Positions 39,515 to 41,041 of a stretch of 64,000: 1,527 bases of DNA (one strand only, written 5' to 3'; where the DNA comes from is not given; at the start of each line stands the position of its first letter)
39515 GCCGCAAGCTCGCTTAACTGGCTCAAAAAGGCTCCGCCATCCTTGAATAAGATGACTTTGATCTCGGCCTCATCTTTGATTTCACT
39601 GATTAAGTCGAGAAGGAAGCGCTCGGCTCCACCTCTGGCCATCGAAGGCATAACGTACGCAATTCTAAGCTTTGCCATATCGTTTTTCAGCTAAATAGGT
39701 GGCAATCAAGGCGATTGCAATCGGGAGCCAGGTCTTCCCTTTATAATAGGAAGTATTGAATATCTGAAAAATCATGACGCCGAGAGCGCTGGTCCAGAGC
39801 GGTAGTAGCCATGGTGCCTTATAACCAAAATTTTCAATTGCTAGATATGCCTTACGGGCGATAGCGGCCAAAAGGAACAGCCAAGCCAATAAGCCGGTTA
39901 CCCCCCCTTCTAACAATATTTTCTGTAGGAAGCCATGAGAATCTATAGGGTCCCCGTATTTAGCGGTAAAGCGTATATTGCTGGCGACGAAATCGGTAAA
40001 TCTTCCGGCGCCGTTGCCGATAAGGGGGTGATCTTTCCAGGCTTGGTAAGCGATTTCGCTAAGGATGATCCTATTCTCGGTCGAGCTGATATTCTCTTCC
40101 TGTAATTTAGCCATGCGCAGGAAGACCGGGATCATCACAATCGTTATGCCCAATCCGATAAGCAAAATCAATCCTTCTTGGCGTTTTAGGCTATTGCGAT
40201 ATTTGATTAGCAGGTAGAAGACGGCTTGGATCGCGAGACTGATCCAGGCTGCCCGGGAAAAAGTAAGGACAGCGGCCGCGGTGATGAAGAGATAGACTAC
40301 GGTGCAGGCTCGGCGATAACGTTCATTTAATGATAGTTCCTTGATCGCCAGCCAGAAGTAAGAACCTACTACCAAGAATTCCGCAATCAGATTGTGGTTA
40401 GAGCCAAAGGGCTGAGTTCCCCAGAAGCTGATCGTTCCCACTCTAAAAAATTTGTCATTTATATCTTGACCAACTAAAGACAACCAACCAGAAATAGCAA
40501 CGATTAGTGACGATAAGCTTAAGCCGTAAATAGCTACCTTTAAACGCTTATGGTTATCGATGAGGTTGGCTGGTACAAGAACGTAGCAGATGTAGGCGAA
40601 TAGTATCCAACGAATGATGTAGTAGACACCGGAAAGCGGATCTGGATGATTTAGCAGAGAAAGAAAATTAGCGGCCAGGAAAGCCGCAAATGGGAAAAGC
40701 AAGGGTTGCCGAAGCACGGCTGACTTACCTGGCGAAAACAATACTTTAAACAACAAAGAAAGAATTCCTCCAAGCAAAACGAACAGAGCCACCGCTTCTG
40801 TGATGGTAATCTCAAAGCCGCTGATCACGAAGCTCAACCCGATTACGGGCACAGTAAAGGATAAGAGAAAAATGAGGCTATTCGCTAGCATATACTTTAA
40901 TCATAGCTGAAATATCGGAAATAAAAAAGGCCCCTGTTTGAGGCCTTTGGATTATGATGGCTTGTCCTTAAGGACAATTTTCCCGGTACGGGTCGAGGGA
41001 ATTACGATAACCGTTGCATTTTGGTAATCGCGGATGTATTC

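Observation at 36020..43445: A GT4-GT4-Wzy_C-GHL operon bracketed by two divergent paralogous surface proteins: candidate protein O-glycosylation or surface-layer module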

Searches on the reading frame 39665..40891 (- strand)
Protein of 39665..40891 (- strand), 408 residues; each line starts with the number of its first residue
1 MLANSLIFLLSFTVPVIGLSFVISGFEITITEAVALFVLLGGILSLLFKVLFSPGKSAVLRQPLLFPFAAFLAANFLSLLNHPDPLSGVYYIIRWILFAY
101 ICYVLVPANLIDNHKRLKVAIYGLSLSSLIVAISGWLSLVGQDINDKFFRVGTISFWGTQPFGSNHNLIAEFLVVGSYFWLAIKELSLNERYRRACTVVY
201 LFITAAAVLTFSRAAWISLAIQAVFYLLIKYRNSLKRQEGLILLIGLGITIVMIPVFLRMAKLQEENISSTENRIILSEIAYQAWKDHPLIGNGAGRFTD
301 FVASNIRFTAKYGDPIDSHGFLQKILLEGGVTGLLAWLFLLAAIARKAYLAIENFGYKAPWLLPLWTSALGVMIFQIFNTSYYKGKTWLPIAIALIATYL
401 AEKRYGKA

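Call 3: search_protein_families(library=pfam, proteins=[window:39665-40891:-], max_evalue=0.01)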
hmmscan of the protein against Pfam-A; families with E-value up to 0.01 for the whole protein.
window:39665-40891:- (408 aa): 1 family
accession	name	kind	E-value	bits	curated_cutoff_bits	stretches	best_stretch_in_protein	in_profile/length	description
PF04932.20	Wzy_C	-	1e-13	51.8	31.7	1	200-338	3-149/149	O-Antigen ligase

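Call 25: search_protein_families(library=ncbifam, proteins=[window:39665-40891:-], max_evalue=0.01)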
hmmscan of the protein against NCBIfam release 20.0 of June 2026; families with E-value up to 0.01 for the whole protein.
window:39665-40891:- (408 aa): 1 family
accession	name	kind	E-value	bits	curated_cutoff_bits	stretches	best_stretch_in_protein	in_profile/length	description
TIGR00947.1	2A73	equivalog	9.5e-08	31.4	366.4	1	17-398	26-421/425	IctB family putative bicarbonate transporter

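Call 34: search_solved_structures(query=window:39665-40891:-, max_evalue=10, show_alignments=2)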
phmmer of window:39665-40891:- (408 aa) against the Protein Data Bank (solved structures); distinct sequences matched with E-value up to 10: 4.
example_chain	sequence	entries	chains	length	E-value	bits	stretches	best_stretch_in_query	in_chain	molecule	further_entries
9eae_C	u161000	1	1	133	0.52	12.5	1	237-288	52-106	Citrobacter BubB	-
9eav_D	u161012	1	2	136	0.55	12.5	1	237-288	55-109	Citrobacter BubB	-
1l4z_B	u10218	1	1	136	1.1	11.4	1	125-169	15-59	Streptokinase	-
1l4d_B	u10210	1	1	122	1.7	10.8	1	127-170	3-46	STREPTOKINASE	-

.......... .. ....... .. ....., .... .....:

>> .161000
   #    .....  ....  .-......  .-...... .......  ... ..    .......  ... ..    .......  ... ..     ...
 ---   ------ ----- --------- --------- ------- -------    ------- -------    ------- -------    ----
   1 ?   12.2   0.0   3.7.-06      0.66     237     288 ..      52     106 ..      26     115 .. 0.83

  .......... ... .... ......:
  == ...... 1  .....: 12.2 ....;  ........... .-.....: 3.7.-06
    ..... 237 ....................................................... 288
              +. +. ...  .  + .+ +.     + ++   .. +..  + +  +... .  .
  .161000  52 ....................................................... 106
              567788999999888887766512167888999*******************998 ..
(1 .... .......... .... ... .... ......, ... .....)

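Call 42: find_homologous_proteins(query=window:39665-40891:-, max_evalue=0.001)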
Query window:39665-40891:- (408 aa): 178 proteins with E <= 0.001 among 8000 candidates; the best 120 are listed.
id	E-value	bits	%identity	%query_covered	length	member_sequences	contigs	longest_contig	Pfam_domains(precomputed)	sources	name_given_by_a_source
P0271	3.0e-261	884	100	100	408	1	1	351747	PF04932.21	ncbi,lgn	ncbi:MAG: O-antigen ligase family protein [Bacillota bacterium]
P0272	3.1e-142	492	56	98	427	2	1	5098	PF04932.21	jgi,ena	-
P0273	1.1e-140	487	56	98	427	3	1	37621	PF04932.21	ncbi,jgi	-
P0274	2.3e-138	480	55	99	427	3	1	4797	PF04932.21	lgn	-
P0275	2.9e-138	479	55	98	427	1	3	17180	PF04932.21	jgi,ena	-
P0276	9.1e-138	478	55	98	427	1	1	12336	PF04932.21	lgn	-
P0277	9.6e-138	478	55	98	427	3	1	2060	PF04932.21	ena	-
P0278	1.6e-136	474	53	98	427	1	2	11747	PF04932.21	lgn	-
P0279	2.9e-136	473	53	98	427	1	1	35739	PF04932.21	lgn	-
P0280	2.1e-134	467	52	98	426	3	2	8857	PF04932.21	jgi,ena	-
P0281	2.2e-134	467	53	98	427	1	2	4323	PF04932.21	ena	-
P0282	1.3e-133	464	53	99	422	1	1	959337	PF04932.21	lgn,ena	-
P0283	6.9e-133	462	54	97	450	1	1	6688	PF04932.21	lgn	-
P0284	1.0e-132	461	51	98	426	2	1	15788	PF04932.21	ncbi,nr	ncbi:O-antigen ligase family protein [Patescibacteria group bacterium]|nr:O-antigen ligase family pr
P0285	1.2e-132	461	52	98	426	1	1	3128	PF04932.21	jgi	jgi:O-antigen ligase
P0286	3.1e-132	460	54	98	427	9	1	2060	PF04932.21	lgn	-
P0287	2.3e-130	453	51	98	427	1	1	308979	PF04932.21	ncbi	-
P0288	3.7e-130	453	50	98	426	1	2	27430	PF04932.21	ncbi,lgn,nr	ncbi:O-antigen ligase family protein [Patescibacteria group bacterium]|nr:O-antigen ligase family pr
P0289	5.3e-130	452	52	98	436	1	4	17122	PF04932.21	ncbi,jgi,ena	jgi:O-antigen ligase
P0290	2.1e-129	450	52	98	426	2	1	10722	PF04932.21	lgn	-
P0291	3.7e-128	446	51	98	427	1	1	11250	PF04932.21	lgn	-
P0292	1.7e-126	441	51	98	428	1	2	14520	PF04932.21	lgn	-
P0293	1.1e-123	431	51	98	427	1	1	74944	PF04932.21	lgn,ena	-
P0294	6.8e-123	429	50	98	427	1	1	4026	PF04932.21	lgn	-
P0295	7.8e-117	409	50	98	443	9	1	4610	PF04932.21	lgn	-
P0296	1.4e-114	401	48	98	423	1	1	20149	PF04932.21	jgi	-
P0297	2.9e-105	371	46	98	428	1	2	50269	PF04932.21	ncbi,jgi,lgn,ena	ncbi:MAG: O-antigen ligase family protein [Patescibacteria group bacterium]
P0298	3.9e-105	370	46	98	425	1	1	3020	PF04932.21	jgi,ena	-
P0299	5.6e-104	367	45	98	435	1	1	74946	PF04932.21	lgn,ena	-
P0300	1.1e-103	366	45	99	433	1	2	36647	PF04932.21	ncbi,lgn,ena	-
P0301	3.7e-103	364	46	97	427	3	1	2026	PF04932.21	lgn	-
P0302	4.4e-103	364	45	99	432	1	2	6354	PF04932.21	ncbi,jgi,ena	-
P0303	1.0e-102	362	44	98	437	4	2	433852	PF04932.21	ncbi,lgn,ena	ncbi:MAG: O-antigen ligase family protein [Patescibacteria group bacterium]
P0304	1.1e-102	362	45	98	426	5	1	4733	PF04932.21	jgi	-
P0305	3.0e-102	361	43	98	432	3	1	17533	PF04932.21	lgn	-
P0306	5.1e-102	360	46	99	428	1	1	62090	PF04932.21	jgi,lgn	jgi:O-antigen ligase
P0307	2.8e-101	358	44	98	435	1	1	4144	PF04932.21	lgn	-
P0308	2.9e-100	354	43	98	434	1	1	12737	PF04932.21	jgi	jgi:hypothetical protein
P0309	2.2e-99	351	44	99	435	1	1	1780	PF04932.21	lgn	-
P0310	2.8e-99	351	45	98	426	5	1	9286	PF04932.21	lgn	-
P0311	3.9e-99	351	46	98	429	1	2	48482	PF04932.21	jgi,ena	jgi:hypothetical protein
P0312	4.3e-99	350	43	96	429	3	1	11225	PF04932.21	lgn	-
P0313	6.3e-99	350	43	98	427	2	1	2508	PF04932.21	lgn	-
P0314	1.5e-98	349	43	98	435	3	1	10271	PF04932.21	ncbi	-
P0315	2.3e-98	348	45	98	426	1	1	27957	PF04932.21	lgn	-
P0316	2.5e-98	348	44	98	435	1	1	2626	PF04932.21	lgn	-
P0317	2.9e-98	348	45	98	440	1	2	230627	PF04932.21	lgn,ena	-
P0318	4.3e-98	347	45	98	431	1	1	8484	PF04932.21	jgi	jgi:O-antigen ligase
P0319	5.9e-98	347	44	98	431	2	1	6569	PF04932.21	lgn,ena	-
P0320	6.9e-98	346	44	98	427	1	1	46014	PF04932.21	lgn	-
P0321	8.5e-98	346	44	98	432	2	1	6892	PF04932.21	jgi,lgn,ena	-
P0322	3.1e-97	344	45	98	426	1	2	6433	PF04932.21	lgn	-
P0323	4.0e-97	344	42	98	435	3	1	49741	PF04932.21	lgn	-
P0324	5.8e-97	343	43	99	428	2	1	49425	PF04932.21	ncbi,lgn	-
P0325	6.8e-97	343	43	99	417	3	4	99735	PF04932.21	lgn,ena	-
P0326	8.9e-97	343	43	98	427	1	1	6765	PF04932.21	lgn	-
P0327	9.6e-97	343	44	98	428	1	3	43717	PF04932.21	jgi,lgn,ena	-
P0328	1.4e-96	342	44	97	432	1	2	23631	PF04932.21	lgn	-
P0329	1.4e-96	342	44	98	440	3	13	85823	PF04932.21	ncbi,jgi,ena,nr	ncbi:O-antigen ligase family protein [Candidatus Falkowbacteria bacterium]|nr:O-antigen ligase famil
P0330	2.4e-96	341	42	98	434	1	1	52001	PF04932.21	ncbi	-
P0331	3.4e-96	341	43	98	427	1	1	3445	PF04932.21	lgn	-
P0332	4.6e-96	340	44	94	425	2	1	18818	PF04932.21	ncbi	-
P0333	7.0e-96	340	44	99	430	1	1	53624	PF04932.21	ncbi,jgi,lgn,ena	ncbi:MAG: O-antigen ligase family protein [Patescibacteria group bacterium]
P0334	1.7e-95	339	44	96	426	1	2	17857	PF04932.21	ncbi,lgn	-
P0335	1.9e-95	338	44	98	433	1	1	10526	PF04932.21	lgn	-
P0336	3.4e-95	338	43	98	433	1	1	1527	PF04932.21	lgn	-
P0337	5.5e-95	337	42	98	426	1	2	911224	PF04932.21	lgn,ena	-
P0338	6.7e-95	337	43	98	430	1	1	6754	PF04932.21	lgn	-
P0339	6.7e-95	337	41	96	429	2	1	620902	PF04932.21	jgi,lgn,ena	-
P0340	1.3e-94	336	44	98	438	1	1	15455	PF04932.21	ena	-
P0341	2.9e-94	335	41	98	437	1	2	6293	PF04932.21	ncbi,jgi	-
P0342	3.8e-94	334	40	98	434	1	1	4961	PF04932.21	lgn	-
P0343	4.2e-94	334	41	98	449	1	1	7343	PF04932.21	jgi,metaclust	metaclust:\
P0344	4.3e-94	334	43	99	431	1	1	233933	PF04932.21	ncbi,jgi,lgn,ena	ncbi:MAG: O-antigen ligase family protein [Patescibacteria group bacterium]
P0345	5.1e-94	334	43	98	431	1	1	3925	PF04932.21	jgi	jgi:O-antigen ligase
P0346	6.2e-94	333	42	98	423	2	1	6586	PF04932.21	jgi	-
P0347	6.6e-94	333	42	98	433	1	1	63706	PF04932.21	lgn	-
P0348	7.6e-94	333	44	98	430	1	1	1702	PF04932.21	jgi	-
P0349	7.8e-94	333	44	98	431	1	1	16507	PF04932.21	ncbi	ncbi:MAG: O-antigen ligase family protein [Patescibacteria group bacterium]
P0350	9.0e-94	333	43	98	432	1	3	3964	PF04932.21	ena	-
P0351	2.1e-93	332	44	99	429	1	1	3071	PF04932.21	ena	-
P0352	4.1e-93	331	42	98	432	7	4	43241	PF04932.21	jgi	-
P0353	4.1e-93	331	42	98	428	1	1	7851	PF04932.21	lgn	-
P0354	4.8e-93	331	42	98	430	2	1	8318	PF04932.21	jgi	jgi:O-antigen ligase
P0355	5.4e-93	330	44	98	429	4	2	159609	PF04932.21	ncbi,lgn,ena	-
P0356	1.1e-92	329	43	98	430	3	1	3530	PF04932.21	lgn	-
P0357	2.8e-92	328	41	98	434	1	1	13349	PF04932.21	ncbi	ncbi:MAG: O-antigen ligase family protein [Patescibacteria group bacterium]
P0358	6.1e-92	327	41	98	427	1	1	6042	PF04932.21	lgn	-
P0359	8.6e-92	326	43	98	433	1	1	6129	PF04932.21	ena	-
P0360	1.2e-91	326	44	98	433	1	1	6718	PF04932.21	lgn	-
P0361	3.1e-91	325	42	98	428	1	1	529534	PF04932.21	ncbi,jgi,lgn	ncbi:MAG: O-antigen ligase family protein [Patescibacteria group bacterium]|jgi:hypothetical protein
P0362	1.3e-90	323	43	98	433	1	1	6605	PF04932.21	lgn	-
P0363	1.7e-90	322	43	98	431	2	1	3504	PF04932.21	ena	-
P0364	2.1e-90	322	42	98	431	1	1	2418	PF04932.21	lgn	-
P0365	3.7e-90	321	42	98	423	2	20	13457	PF04932.21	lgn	-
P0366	3.7e-90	321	41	98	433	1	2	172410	PF04932.21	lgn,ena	-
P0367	4.6e-90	321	42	95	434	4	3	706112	PF04932.21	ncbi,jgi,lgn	ncbi:MAG: O-antigen ligase family protein [Patescibacteria group bacterium]|jgi:putative inorganic c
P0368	6.0e-90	320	41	98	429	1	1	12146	PF04932.21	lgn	-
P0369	1.5e-89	319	40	98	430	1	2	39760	PF04932.21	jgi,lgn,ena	-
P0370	5.7e-89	317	41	98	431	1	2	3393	PF04932.21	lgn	-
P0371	2.9e-88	315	43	98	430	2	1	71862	PF04932.21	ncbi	-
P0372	3.7e-88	314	43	98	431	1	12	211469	PF04932.21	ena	-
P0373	6.8e-88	314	42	98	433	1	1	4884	PF04932.21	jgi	-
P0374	8.6e-86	307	44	91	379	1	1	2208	PF04932.21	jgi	jgi:O-antigen ligase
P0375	8.9e-85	303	40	98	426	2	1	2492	PF04932.21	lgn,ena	-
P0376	3.8e-82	295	46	75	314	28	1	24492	PF04932.21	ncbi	-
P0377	7.3e-82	294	41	98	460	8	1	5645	PF04932.21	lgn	-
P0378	1.5e-81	293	41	98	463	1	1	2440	PF04932.21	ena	-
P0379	2.3e-81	292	40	95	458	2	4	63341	PF04932.21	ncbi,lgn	-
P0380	4.0e-79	285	39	99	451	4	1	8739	PF04932.21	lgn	-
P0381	1.7e-78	283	42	96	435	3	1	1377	PF04932.21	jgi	jgi:hypothetical protein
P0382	6.0e-78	281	46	74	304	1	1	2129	PF04932.21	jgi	jgi:O-antigen ligase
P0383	1.3e-77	280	40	97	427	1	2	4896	PF04932.21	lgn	-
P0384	3.6e-77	278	41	95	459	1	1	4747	PF04932.21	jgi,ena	-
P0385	9.6e-77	277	45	73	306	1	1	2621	PF04932.21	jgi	jgi:O-antigen ligase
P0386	2.8e-76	275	40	97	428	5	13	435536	PF04932.21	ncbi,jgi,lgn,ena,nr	ncbi:MAG TPA: O-antigen ligase family protein [bacterium]|nr:O-antigen ligase family protein [bacter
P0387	2.8e-76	275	39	97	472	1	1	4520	PF04932.21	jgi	jgi:O-antigen ligase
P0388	3.1e-76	275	40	97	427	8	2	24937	PF04932.21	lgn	-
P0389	6.9e-76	274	42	98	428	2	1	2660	PF04932.21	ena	-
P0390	1.5e-74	270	41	97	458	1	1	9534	PF04932.21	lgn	-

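Call 51: search_solved_structures(query=A2, max_evalue=1, show_alignments=2)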
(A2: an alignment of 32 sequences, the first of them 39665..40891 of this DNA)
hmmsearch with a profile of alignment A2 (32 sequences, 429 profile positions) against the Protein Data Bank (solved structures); distinct sequences matched with E-value up to 1: 1.
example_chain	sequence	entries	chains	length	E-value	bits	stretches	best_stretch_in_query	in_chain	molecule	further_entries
7tpg_B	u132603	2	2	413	0.62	12.2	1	282-368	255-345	Putative cell surface polysaccharide polymerase/ligase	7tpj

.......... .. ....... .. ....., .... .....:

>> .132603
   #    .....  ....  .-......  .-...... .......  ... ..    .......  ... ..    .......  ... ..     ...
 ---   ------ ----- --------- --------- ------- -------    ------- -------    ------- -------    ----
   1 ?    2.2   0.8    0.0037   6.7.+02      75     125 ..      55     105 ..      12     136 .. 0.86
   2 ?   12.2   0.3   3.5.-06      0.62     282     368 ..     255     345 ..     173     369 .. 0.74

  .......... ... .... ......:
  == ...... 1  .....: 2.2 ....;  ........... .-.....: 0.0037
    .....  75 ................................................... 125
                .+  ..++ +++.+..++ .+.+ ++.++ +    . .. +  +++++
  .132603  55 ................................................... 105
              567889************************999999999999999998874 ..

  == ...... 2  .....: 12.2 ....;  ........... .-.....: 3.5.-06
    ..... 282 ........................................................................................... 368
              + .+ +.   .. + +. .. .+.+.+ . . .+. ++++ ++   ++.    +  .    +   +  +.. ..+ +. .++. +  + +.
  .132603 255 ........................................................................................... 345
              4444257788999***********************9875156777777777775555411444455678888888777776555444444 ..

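Call 54: predict_structure(alignment_id=A2)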
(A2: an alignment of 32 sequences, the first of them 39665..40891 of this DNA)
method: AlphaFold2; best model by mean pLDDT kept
length: 408 residues; sequences in the alignment: 32
mean_pLDDT: 89.5   pTM: 0.89
mean pLDDT of the five models: 89.5, 89.2, 89.0, 87.7, 86.9
residues with pLDDT >= 90: 239; 70-90: 156; 50-70: 12; < 50: 1
segments of 3 or more residues with pLDDT < 50: none
pLDDT, mean of each block of 10 residues (from residue 1): 91 91 85 94 89 81 94 96 93 92 95 96 97 94 80 86 86 94 96 97 95 91 92 80 84 85 74 83 93 91 88 75 89 95 96 94 97 82 76 97 84
secondary structure, 60 per line:
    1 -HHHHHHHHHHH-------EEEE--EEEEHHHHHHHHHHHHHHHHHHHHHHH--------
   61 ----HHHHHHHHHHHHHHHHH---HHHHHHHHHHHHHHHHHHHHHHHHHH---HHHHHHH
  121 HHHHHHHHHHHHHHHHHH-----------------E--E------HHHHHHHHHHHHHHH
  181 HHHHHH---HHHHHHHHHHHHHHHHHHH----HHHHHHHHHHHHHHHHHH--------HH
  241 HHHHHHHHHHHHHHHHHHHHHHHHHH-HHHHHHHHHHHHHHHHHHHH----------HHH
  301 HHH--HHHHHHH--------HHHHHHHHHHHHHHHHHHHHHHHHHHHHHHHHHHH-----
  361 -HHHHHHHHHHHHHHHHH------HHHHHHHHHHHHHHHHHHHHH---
elements in order: H2-12 E20-23 E26-29 H30-52 H65-81 H85-110 H114-138 H166-186 H190-208 H213-230 H239-266 H268-287 H298-303 H306-312 H321-355 H362-378 H385-405

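Call 57: fold_search(model_id=the predicted structure, library=pdb)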
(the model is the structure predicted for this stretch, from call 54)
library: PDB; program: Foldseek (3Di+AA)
matches with E <= 10: 333; with E <= 0.001: 3
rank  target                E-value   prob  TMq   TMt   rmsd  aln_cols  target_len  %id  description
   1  7tpg_B                1.4e-07  1.00  0.62  0.63   6.6       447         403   17  Single-Particle Cryo-EM Structure of the WaaL O-antigen ligase in its ligand bound state (released 2022-04-06)
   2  6pl5_A                4.7e-04  1.00  0.46  0.53   7.6       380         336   16  Structural coordination of polymerization and crosslinking by a peptidoglycan synthase complex (released 2020-03-18)
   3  6pl6_A                5.2e-04  1.00  0.46  0.54   8.1       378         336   15  Structural coordination of polymerization and crosslinking by a peptidoglycan synthase complex (released 2020-03-18)
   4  7e9s_A                9.2e-02  0.57  0.25  0.14  17.5       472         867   11  Archaeal oligosaccharyltransferase AglB from Archaeoglobus fulgidus in complex with an inhibitory peptide and a dolich (released 2021-09-08)
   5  2htl_B                2.1e-01  0.16  0.16  0.16  23.9       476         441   13  Structure of the Escherichia coli ClC chloride channel Y445F mutant and Fab complex (released 2006-09-19)
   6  6nbq_B                2.3e-01  0.18  0.14  0.13  19.0       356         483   14  T.elongatus NDH (data-set 1) (released 2019-02-27)
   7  7r43_L                2.9e-01  0.25  0.19  0.14  22.6       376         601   12  Bovine complex I in the presence of IM1761092, active class iii (Composite map) (released 2023-02-08)
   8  4kjp_A                3.2e-01  0.13  0.16  0.15  24.2       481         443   14  Structure of the CLC-ec1 deltaNC construct in the absence of halide (released 2013-08-21)
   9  7cvs_A                5.6e-01  0.09  0.14  0.14  24.0       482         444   14  Crystal structure of the C85A/L194A mutant CLC-ec1 with Fab fragment (released 2021-09-01)
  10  8t10_A                6.4e-01  0.09  0.12  0.15  25.3       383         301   10  TRPV1 in nanodisc bound with two LPA molecules in opposite monomers (released 2024-05-08)
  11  7dxg_A                6.4e-01  0.07  0.11  0.09  28.7       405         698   15  Structure of SAR7334-bound TRPC6 at 2.9 angstrom (released 2022-02-02)
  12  4mqx_B                6.7e-01  0.07  0.13  0.12  24.4       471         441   14  CLC-ec1 Fab Complex Cysless A399C-A432C mutant (released 2014-04-16)
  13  1ots_A                6.7e-01  0.06  0.12  0.11  27.5       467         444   14  Structure of the Escherichia coli ClC Chloride channel and Fab Complex (released 2003-04-15)
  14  8b71_A                6.7e-01  0.05  0.11  0.09  24.7       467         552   13  Upright KimA dimer with bound c-di-AMP from B. subtilis (released 2023-01-18)
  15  9jxf_A                7.3e-01  0.06  0.14  0.12  23.3       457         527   12  Cryo-EM structure of apo human XPR1, class 2, with asymmetrically dimerized SPX domains (released 2025-08-27)
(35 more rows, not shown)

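Call 85: search_protein_families(library=pfam, proteins=[window:39665-40891:-], max_evalue=1)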
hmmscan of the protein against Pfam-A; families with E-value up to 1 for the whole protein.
window:39665-40891:- (408 aa): 1 family
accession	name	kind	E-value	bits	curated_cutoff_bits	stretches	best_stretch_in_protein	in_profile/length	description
PF04932.20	Wzy_C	-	1e-13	51.8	31.7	1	200-338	3-149/149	O-Antigen ligase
